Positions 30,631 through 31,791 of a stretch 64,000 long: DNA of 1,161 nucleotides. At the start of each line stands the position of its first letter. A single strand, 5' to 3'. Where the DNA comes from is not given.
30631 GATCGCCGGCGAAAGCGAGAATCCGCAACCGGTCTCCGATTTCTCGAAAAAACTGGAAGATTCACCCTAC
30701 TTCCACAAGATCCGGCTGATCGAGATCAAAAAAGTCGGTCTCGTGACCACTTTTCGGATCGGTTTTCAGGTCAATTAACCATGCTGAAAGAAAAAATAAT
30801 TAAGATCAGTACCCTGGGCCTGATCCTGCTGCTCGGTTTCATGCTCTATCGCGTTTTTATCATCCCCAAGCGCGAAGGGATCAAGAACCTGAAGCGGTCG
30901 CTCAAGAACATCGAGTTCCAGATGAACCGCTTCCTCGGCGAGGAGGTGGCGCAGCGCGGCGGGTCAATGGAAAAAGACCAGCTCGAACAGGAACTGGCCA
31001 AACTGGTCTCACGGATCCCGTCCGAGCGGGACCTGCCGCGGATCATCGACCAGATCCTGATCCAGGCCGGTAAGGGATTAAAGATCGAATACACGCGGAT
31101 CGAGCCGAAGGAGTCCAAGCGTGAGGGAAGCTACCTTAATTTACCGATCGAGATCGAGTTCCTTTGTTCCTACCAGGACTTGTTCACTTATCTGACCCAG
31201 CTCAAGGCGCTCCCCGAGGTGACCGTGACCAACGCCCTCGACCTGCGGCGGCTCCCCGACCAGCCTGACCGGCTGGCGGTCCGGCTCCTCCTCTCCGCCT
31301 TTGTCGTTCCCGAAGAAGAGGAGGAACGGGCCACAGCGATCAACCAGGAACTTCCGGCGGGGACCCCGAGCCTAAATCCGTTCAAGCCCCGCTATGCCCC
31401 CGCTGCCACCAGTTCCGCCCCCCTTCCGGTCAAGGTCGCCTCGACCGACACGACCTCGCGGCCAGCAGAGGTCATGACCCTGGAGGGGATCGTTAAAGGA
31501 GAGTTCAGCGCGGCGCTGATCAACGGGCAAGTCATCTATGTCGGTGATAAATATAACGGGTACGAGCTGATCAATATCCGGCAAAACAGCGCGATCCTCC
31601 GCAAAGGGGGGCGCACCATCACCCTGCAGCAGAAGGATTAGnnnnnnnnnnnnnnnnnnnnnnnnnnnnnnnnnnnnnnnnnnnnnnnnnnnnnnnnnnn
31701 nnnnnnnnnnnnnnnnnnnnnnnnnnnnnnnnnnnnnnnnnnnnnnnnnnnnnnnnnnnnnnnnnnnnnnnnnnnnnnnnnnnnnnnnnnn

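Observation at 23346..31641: Secretin-less type IV pilus cluster with PilM-PilN and PilO-PilP-like fusions and an Ala(-1) major pilin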

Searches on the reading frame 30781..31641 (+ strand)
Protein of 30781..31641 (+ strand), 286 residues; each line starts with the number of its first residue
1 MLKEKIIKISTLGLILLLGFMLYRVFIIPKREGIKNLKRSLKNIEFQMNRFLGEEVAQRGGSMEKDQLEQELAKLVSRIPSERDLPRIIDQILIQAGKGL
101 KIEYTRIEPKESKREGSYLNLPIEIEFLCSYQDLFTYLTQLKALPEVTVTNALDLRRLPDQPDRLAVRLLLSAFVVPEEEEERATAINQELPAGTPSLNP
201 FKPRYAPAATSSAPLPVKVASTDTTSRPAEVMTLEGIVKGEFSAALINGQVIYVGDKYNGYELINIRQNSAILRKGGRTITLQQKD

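Call 3: search_protein_families(library=pfam, proteins=[window:30781-31641:+], max_evalue=0.1)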
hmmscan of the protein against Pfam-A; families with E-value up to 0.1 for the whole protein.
window:30781-31641:+ (286 aa): 3 families
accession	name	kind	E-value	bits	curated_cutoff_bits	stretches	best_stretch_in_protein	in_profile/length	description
PF04350.18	PilO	-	6.4e-12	46.3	22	1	64-173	31-140/145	Pilus assembly protein, PilO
PF16537.11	T2SSB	-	0.00073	19.6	28.4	1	246-282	21-58/60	Type II secretion system protein B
PF23893.1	Y4YQ_C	-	0.053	13.8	27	1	234-282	3-53/53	Uncharacterised protein Y4YQ C-terminal domain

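Call 4: search_protein_families(library=ncbifam, proteins=[window:30781-31641:+], max_evalue=0.1)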
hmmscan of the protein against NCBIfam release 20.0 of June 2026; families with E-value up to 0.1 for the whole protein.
window:30781-31641:+ (286 aa): 2 families
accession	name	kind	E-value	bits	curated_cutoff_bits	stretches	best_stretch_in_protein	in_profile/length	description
TIGR02500.1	type_III_yscD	equivalog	0.012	14.6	86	1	227-282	356-411/413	type III secretion system inner membrane ring subunit SctD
NF040576.1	T2SS_GspM_XpsM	equivalog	0.028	14.1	60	1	91-175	90-178/180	type II secretion system protein GspM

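Call 9: find_homologous_proteins(query=window:30781-31641:+)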
Query window:30781-31641:+ (286 aa): 9 proteins with E <= 0.001 among 2613 candidates.
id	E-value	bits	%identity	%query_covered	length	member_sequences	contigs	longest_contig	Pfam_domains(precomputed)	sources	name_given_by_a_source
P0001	1.4e-178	610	100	100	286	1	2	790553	PF04350.19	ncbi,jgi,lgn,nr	ncbi:MAG: type 4a pilus biogenesis protein PilO [Candidatus Margulisbacteria bacterium]|jgi:Tfp pilu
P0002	1.3e-163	561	95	100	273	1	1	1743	PF04350.19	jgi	jgi:Tfp pilus assembly protein PilO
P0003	3.1e-80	287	52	99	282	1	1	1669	PF04350.19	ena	-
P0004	1.6e-79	285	48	100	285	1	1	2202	PF04350.19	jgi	jgi:Tfp pilus assembly protein PilO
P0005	8.1e-77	276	48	99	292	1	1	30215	PF04350.19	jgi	jgi:Tfp pilus assembly protein PilO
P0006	4.4e-74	267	47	99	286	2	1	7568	PF04350.19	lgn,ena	-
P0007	4.1e-66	241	43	100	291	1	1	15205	PF04350.19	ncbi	ncbi:MAG: type 4a pilus biogenesis protein PilO [Candidatus Margulisiibacteriota bacterium]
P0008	6.0e-55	205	40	99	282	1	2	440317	PF23893.2,PF04350.19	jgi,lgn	jgi:Tfp pilus assembly protein PilO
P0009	1.6e-46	177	36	99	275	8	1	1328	PF04350.19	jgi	-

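Call 11: find_encoding_contigs(protein=P0008, flank=10000, max_places=3)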
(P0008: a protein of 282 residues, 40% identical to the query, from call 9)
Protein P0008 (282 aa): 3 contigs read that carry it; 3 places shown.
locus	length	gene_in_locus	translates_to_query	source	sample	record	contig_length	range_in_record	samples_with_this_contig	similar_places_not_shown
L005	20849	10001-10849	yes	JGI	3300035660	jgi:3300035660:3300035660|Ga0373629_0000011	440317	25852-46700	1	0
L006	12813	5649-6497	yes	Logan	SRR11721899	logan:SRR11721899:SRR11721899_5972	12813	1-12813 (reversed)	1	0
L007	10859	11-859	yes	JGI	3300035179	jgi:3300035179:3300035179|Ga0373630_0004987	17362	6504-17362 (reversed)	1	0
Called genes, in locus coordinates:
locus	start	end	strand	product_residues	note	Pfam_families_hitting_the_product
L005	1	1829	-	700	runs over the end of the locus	PF03477:ATP-cone (faint), PF13597:NRDD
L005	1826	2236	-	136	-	PF22811:Zn_ribbon_NrdR, PF03477:ATP-cone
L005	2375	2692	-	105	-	-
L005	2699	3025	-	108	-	-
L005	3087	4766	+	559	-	PF05157:MshEN, PF00437:T2SSE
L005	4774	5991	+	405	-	PF28597:T2SSF_N, PF00482:T2SSF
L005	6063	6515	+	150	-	PF07963:N_methyl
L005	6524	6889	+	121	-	PF07963:N_methyl (weak)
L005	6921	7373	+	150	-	-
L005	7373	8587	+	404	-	-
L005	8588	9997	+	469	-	PF11104:PilM_2, PF05137:PilN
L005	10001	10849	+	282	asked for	PF04350:PilO, PF23893:Y4YQ_C (faint)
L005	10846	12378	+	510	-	PF12895:ANAPC3 (faint), PF00515:TPR_1 (faint), PF13414:TPR_11, PF13432:TPR_16 (weak), PF21033:RMD1-3 (weak), PF14559:TPR_19 (weak), PF03958:Secretin_N (weak), PF00263:Secretin, +2 more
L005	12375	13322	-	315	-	PF00551:Formyl_trans_N, PF02911:Formyl_trans_C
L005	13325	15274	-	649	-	PF00672:HAMP, PF00512:HisKA, PF02518:HATPase_c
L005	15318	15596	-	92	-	-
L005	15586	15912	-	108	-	-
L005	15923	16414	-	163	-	PF01327:Pep_deformylase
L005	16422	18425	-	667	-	PF17764:PriA_3primeBD, PF00270:DEAD, PF04851:ResIII, PF18319:Zn_ribbon_PriA, PF00271:Helicase_C (weak), PF18074:PriA_C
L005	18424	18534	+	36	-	-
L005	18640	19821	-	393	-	PF02441:Flavoprotein, PF04127:DFP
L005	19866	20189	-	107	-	PF01192:RNA_pol_Rpb6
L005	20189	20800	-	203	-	PF13191:AAA_16 (weak), PF00625:Guanylate_kin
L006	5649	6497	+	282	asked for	PF04350:PilO, PF23893:Y4YQ_C (faint)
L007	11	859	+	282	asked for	PF04350:PilO, PF23893:Y4YQ_C (faint)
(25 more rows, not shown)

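Call 12: find_encoding_contigs(protein=P0005, flank=10000, max_places=3)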
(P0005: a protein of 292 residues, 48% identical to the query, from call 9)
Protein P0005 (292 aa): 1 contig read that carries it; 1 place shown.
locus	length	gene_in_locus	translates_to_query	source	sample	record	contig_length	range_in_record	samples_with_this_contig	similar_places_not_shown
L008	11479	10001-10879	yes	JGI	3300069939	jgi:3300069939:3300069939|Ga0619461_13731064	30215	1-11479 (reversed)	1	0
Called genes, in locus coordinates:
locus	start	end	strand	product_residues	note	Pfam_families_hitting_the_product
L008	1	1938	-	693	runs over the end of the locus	PF13597:NRDD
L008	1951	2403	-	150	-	PF22811:Zn_ribbon_NrdR, PF03477:ATP-cone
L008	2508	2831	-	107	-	-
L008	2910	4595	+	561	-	PF05157:MshEN, PF00437:T2SSE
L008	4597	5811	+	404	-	PF28597:T2SSF_N, PF00482:T2SSF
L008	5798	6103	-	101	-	-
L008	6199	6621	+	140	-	PF07963:N_methyl (weak)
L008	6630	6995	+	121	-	PF07963:N_methyl (weak)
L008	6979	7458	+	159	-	PF07963:N_methyl (weak)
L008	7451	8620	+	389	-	-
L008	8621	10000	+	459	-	PF11104:PilM_2, PF05137:PilN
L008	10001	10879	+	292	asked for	PF04350:PilO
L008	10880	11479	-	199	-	?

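Call 13: find_encoding_contigs(protein=P0007, flank=10000, max_places=3)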
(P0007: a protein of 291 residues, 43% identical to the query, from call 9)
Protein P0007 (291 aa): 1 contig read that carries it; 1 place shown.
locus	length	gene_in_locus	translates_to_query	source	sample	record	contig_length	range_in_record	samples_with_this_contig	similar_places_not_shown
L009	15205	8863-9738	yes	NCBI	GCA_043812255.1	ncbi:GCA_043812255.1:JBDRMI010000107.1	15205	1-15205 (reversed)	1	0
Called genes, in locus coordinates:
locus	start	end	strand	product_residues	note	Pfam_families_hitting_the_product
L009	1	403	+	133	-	PF00209:SNF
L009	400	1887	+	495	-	PF11741:AMIN (faint), PF09992:NAGPA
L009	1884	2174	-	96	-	PF13192:Thioredoxin_3 (weak)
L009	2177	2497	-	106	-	-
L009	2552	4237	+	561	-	PF05157:MshEN, PF00437:T2SSE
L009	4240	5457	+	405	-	PF28597:T2SSF_N, PF00482:T2SSF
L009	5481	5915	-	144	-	-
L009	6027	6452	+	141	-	PF07963:N_methyl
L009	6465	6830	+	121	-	-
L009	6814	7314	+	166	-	-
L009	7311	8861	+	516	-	PF11104:PilM_2, PF14450:FtsA, PF05137:PilN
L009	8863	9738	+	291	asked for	PF04350:PilO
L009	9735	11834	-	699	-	PF13597:NRDD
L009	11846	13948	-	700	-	PF13597:NRDD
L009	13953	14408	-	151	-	PF22811:Zn_ribbon_NrdR, PF03477:ATP-cone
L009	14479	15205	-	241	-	PF00551:Formyl_trans_N, PF02911:Formyl_trans_C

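Call 15: find_homologous_proteins(query=L005:10846-12375:+, max_evalue=1e-10)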
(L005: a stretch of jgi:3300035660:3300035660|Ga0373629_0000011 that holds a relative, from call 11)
Query L005:10846-12375:+ (510 aa): 678 proteins with E <= 1e-10 among 8000 candidates; the best 120 are listed.
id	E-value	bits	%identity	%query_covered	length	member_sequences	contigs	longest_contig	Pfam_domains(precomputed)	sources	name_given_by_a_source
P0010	0.0e+0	1101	100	100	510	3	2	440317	PF14559.13,PF13414.13,PF00515.35,PF03958.23,PF12895.14,PF21033.5,PF13432.13,PF00263.27,PF13181.13,PF07719.24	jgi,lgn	jgi:type II secretory pathway component GspD/PulD (secretin)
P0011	1.9e-235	800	71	99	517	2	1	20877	PF14559.13,PF13414.13,PF00515.35,PF03958.23,PF12895.14,PF21033.5,PF13432.13,PF00263.27,PF13181.13,PF07719.24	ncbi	-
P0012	2.6e-213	727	67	96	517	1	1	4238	PF14559.13,PF13431.13,PF13414.13,PF00515.35,PF12895.14,PF21033.5,PF13432.13,PF00263.27,PF13428.13,PF13181.13,PF07719.24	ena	-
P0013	9.3e-212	722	64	98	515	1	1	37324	PF13414.13,PF21305.3,PF03958.23,PF13428.13,PF14559.13,PF00515.35,PF12895.14,PF21033.5,PF13432.13,PF00263.27,PF13181.13,PF07719.24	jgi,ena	-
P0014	2.3e-209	714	64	98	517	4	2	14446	PF13431.13,PF13414.13,PF21305.3,PF03958.23,PF13428.13,PF14559.13,PF00515.35,PF12895.14,PF21033.5,PF13432.13,PF00263.27,PF13181.13,PF07719.24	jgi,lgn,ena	-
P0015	3.4e-205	700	62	99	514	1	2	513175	PF14559.13,PF13414.13,PF00515.35,PF03958.23,PF12895.14,PF21033.5,PF00263.27,PF13428.13,PF13181.13,PF07719.24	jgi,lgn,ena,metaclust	metaclust:\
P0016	1.2e-204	699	80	80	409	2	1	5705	PF21305.3,PF03958.23,PF00263.27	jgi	-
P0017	1.7e-204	698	62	100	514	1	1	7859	PF13431.13,PF13414.13,PF03958.23,PF13428.13,PF14559.13,PF00515.35,PF12895.14,PF21033.5,PF13432.13,PF00263.27,PF13181.13,PF07719.24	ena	-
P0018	6.3e-201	686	63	97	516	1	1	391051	PF14559.13,PF13431.13,PF13414.13,PF21305.3,PF00515.35,PF12895.14,PF13432.13,PF00263.27,PF13181.13,PF07719.24,PF13174.13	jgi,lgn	jgi:type IV pilus assembly protein PilQ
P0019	4.4e-196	670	61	97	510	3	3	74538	PF14559.13,PF13431.13,PF13414.13,PF00515.35,PF03958.23,PF13432.13,PF00263.27,PF13181.13,PF07719.24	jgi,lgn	jgi:type IV pilus assembly protein PilQ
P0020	1.1e-195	669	61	97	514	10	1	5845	PF14559.13,PF00515.35,PF03958.23,PF12895.14,PF13424.13,PF13176.13,PF13432.13,PF00263.27,PF13428.13,PF13181.13,PF07719.24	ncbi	-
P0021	2.3e-148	513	65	71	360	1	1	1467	PF03958.23,PF00263.27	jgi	jgi:type II secretory pathway component GspD/PulD (secretin)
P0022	9.4e-117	409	51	79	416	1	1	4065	PF21305.3,PF03958.23,PF00263.27,PF07660.20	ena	-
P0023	2.3e-113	398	49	79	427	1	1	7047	PF21305.3,PF03958.23,PF00263.27,PF07660.20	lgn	-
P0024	1.3e-110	389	48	79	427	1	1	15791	PF21305.3,PF03958.23,PF00263.27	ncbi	ncbi:MAG: secretin N-terminal domain-containing protein [Candidatus Margulisiibacteriota bacterium]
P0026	1.9e-110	388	49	79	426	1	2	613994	PF21305.3,PF03958.23,PF00263.27,PF07660.20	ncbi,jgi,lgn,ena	ncbi:MAG: secretin N-terminal domain-containing protein [Candidatus Margulisiibacteriota bacterium]|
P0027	2.0e-110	388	49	79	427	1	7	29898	PF21305.3,PF03958.23,PF00263.27,PF07660.20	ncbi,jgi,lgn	ncbi:MAG: secretin N-terminal domain-containing protein [Candidatus Margulisiibacteriota bacterium]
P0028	3.8e-110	387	49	79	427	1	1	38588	PF21305.3,PF03958.23,PF00263.27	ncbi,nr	ncbi:MAG: hypothetical protein KKF06_07345 [Candidatus Margulisbacteria bacterium]|nr:hypothetical p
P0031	3.8e-109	384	47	79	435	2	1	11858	PF21305.3,PF03958.23,PF00263.27,PF07660.20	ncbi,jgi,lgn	ncbi:MAG: secretin N-terminal domain-containing protein [Candidatus Margulisiibacteriota bacterium]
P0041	4.0e-107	377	45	78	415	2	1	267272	PF21305.3,PF03958.23,PF00263.27,PF07660.20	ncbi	ncbi:MAG: secretin N-terminal domain-containing protein [Candidatus Margulisiibacteriota bacterium]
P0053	1.1e-104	369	47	78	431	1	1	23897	PF21305.3,PF03958.23,PF00263.27,PF07660.20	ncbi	ncbi:MAG: secretin N-terminal domain-containing protein [Candidatus Margulisiibacteriota bacterium]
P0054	1.2e-104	369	46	78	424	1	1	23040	PF21305.3,PF03958.23,PF00263.27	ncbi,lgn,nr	ncbi:MAG: secretin N-terminal domain-containing protein [Candidatus Margulisiibacteriota bacterium]|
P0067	1.1e-102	362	44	79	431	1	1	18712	PF21305.3,PF03958.23,PF00263.27,PF07660.20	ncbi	ncbi:type II secretion system protein GspD [Candidatus Margulisiibacteriota bacterium]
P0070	4.1e-102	361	46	78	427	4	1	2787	PF21305.3,PF03958.23,PF00263.27,PF07660.20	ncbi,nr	ncbi:MAG: hypothetical protein KJ732_06765 [Candidatus Margulisbacteria bacterium]|nr:hypothetical p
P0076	4.1e-101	357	36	98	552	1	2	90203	PF13431.13,PF13414.13,PF21305.3,PF03958.23,PF14559.13,PF00515.35,PF13432.13,PF00263.27,PF07660.20,PF13181.13,PF07719.24,PF13174.13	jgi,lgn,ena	-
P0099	6.1e-96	340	36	95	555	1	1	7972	PF14559.13,PF13414.13,PF21305.3,PF00515.35,PF03958.23,PF21033.5,PF13432.13,PF00263.27,PF07660.20,PF13181.13,PF07719.24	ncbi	-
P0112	1.4e-89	319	45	73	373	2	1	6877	PF03958.23,PF00263.27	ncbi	ncbi:MAG: secretin N-terminal domain-containing protein, partial [Candidatus Margulisiibacteriota ba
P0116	4.7e-81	291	48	61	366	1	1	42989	PF03958.23,PF00263.27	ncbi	-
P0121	3.5e-78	282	45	66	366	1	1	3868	PF03958.23,PF00263.27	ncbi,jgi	jgi:type II secretory pathway component GspD/PulD (secretin)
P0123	9.4e-78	280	46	61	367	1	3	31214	PF03958.23,PF00263.27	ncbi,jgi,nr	ncbi:MAG: type II secretion system protein GspD [Candidatus Saganbacteria bacterium]|nr:type II secr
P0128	1.9e-77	279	46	59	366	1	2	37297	PF03958.23,PF00263.27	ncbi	ncbi:type II secretion system protein GspD [Candidatus Margulisiibacteriota bacterium]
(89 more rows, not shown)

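Call 16: find_encoding_contigs(protein=P0076, flank=10000, max_places=4)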
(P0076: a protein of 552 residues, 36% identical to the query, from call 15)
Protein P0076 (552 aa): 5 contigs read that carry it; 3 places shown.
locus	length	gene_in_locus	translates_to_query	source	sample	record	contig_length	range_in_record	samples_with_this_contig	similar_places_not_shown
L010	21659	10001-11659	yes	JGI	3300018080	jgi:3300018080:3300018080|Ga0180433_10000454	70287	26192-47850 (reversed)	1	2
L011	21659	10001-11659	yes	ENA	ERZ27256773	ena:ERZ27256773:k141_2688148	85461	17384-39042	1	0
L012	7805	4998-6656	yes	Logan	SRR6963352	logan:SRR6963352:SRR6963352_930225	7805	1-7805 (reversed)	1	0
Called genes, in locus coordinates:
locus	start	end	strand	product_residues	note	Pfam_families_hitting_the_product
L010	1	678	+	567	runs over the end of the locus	PF05157:MshEN, PF00437:T2SSE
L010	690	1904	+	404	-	PF28597:T2SSF_N, PF00482:T2SSF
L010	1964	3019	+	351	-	PF00437:T2SSE, PF13401:AAA_22 (faint)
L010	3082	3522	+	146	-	PF07963:N_methyl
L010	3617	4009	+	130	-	PF07963:N_methyl (weak)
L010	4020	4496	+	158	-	-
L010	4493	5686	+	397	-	-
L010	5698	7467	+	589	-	PF05157:MshEN, PF00437:T2SSE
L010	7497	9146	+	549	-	PF11104:PilM_2, PF06723:MreB_Mbl (weak), PF14450:FtsA, PF05137:PilN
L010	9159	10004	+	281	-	PF04350:PilO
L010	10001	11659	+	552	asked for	PF13414:TPR_11 (weak), PF13432:TPR_16 (weak), PF14559:TPR_19, PF00515:TPR_1, PF07719:TPR_2 (weak), PF07660:STN, PF03958:Secretin_N, PF00263:Secretin, +4 more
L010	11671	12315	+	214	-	-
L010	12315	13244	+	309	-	PF01795:Methyltransf_5, PF13847:Methyltransf_31 (faint)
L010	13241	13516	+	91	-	PF04999:FtsL (weak), PF04977:DivIC (weak)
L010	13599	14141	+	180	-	-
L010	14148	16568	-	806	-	PF25145:NfeD1b_N (faint), PF01343:Peptidase_S49, PF01972:SDH_protease (faint), PF01343:Peptidase_S49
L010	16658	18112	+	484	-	PF00749:tRNA-synt_1c, PF19269:Anticodon_2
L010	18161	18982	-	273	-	PF00491:Arginase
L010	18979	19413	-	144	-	PF02675:AdoMet_dc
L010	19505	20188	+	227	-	PF01135:PCMT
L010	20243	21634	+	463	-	PF00575:S1, PF23459:S1_RRP5 (faint), PF00575:S1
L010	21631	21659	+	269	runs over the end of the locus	PF00215:OMPdecase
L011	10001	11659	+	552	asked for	PF13414:TPR_11 (weak), PF13432:TPR_16 (weak), PF14559:TPR_19, PF00515:TPR_1, PF07719:TPR_2 (weak), PF07660:STN, PF03958:Secretin_N, PF00263:Secretin, +4 more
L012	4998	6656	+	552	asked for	PF13414:TPR_11 (weak), PF13432:TPR_16 (weak), PF14559:TPR_19, PF00515:TPR_1, PF07719:TPR_2 (weak), PF07660:STN, PF03958:Secretin_N, PF00263:Secretin, +4 more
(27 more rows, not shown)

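Call 17: find_encoding_contigs(protein=P0099, flank=10000, max_places=4)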
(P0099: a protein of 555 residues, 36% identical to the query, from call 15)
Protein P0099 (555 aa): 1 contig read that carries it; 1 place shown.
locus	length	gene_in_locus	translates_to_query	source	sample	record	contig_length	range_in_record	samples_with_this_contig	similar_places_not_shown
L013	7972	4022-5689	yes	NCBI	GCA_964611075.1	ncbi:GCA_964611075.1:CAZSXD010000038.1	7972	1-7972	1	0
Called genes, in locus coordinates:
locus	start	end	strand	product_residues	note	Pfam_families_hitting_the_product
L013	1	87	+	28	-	?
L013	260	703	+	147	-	-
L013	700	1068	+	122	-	-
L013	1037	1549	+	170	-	-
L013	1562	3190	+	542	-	PF11104:PilM_2, PF06723:MreB_Mbl (weak), PF14450:FtsA, PF05137:PilN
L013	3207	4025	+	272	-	PF04350:PilO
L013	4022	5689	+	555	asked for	PF13414:TPR_11, PF13432:TPR_16, PF21033:RMD1-3 (weak), PF14559:TPR_19, PF21305:type_II_gspD_N0, PF07660:STN, PF03958:Secretin_N, PF00263:Secretin, +3 more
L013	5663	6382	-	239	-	PF00005:ABC_tran, PF08352:oligo_HPY (faint)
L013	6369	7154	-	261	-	PF00005:ABC_tran, PF13304:AAA_21 (faint)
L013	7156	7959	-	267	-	PF12911:OppC_N, PF00528:BPD_transp_1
